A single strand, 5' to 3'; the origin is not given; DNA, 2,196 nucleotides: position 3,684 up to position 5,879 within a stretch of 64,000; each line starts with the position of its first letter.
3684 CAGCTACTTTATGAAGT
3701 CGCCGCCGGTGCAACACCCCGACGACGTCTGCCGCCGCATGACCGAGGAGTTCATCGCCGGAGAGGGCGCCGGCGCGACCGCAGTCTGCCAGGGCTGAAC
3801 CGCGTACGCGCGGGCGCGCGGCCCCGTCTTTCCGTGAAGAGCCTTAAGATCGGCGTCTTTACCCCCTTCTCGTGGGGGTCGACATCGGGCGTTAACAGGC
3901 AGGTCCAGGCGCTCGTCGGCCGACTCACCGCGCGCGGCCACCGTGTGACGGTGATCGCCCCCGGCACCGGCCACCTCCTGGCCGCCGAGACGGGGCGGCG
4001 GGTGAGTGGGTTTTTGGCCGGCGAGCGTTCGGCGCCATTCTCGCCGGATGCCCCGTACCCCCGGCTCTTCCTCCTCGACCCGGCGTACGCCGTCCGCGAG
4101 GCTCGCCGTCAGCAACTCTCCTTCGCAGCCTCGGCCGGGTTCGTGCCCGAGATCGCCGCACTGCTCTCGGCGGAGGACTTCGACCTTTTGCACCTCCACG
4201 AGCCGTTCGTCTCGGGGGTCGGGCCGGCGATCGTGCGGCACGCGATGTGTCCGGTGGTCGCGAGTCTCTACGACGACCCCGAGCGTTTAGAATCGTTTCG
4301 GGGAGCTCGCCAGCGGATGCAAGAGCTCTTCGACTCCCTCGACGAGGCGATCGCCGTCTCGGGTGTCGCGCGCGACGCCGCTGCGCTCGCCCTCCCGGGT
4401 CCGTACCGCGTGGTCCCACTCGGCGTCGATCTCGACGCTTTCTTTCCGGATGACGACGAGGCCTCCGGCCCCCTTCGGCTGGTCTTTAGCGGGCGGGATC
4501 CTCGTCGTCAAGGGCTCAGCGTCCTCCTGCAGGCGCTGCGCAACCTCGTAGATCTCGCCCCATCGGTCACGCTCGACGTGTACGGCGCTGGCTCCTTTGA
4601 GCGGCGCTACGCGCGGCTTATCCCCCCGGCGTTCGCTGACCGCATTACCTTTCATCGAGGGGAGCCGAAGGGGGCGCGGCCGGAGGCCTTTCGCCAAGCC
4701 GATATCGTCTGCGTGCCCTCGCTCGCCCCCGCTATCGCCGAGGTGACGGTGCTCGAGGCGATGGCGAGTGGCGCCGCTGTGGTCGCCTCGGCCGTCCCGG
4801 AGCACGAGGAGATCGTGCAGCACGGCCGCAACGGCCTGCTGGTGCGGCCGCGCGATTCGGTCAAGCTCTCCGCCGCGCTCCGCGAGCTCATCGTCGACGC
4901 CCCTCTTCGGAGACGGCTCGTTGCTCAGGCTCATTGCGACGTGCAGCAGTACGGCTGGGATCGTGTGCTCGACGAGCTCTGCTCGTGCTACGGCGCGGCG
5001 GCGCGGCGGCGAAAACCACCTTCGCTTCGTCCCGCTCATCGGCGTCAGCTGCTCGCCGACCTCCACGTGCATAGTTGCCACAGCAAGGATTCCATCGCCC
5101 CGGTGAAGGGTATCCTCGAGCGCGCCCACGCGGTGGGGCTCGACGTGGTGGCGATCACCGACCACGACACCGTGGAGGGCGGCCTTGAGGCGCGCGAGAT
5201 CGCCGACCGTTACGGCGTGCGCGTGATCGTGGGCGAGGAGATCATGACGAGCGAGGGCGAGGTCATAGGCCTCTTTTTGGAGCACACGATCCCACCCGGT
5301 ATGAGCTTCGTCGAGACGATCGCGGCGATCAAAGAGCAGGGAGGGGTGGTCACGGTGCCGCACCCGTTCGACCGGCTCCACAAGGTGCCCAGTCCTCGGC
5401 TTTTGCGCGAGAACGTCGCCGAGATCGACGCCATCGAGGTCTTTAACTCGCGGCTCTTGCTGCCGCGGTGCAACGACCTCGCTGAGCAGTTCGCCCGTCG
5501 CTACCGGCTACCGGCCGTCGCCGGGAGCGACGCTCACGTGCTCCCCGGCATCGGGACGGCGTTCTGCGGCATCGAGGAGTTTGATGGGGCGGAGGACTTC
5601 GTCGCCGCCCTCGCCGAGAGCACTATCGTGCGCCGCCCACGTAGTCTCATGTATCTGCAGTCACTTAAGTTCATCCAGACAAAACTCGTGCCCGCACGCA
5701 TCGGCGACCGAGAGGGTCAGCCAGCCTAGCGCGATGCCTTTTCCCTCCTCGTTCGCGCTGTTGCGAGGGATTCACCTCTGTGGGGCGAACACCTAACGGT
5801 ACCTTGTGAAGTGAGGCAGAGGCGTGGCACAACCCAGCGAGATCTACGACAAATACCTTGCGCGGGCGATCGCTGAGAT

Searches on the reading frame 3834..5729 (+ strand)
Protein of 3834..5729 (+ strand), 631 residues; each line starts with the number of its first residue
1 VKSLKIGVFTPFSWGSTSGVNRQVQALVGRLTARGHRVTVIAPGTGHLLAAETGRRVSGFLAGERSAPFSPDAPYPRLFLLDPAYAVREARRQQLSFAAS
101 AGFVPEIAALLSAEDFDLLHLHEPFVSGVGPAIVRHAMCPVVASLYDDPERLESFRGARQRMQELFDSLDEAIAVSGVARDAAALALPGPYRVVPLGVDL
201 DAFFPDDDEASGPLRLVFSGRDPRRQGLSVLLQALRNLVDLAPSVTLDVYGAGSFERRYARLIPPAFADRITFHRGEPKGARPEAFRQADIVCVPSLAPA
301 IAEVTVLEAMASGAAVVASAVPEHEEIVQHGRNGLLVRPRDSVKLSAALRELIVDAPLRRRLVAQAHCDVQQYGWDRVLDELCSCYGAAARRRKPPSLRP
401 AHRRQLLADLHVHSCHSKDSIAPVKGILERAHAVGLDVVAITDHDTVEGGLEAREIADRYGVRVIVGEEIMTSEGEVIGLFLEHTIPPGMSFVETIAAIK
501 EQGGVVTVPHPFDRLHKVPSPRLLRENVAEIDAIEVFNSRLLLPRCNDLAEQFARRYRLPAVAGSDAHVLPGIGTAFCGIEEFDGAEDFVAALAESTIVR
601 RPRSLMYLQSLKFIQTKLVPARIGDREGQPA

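Call 76: search_protein_families(library=pfam, proteins=[window:3834-5729:+], max_evalue=0.00001)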
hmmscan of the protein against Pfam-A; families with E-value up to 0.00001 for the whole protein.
window:3834-5729:+ (631 aa): 7 families
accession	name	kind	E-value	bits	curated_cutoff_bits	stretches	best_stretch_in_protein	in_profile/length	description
PF13692.12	Glyco_trans_1_4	-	4.9e-23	82.4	27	1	215-354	3-141/142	Glycosyl transferases group 1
PF00534.26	Glycos_transf_1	-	3.2e-22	79.3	26.4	1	209-366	11-169/172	Glycosyl transferases group 1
PF13439.12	Glyco_transf_4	-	4e-16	59.9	28.5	1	18-201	2-169/170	Glycosyltransferase Family 4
PF13263.12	PHP_C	-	1.1e-13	51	21.3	1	546-596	3-54/56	PHP-associated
PF02811.25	PHP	-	2e-10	41.7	26.4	1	409-473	1-66/164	PHP domain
PF13579.12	Glyco_trans_4_4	-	9.7e-08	32.9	29.7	1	18-197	1-158/158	Glycosyl transferase 4-like domain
PF13524.12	Glyco_trans_1_2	-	1.1e-07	32.3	25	1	230-383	4-143/144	Glycosyl transferase-like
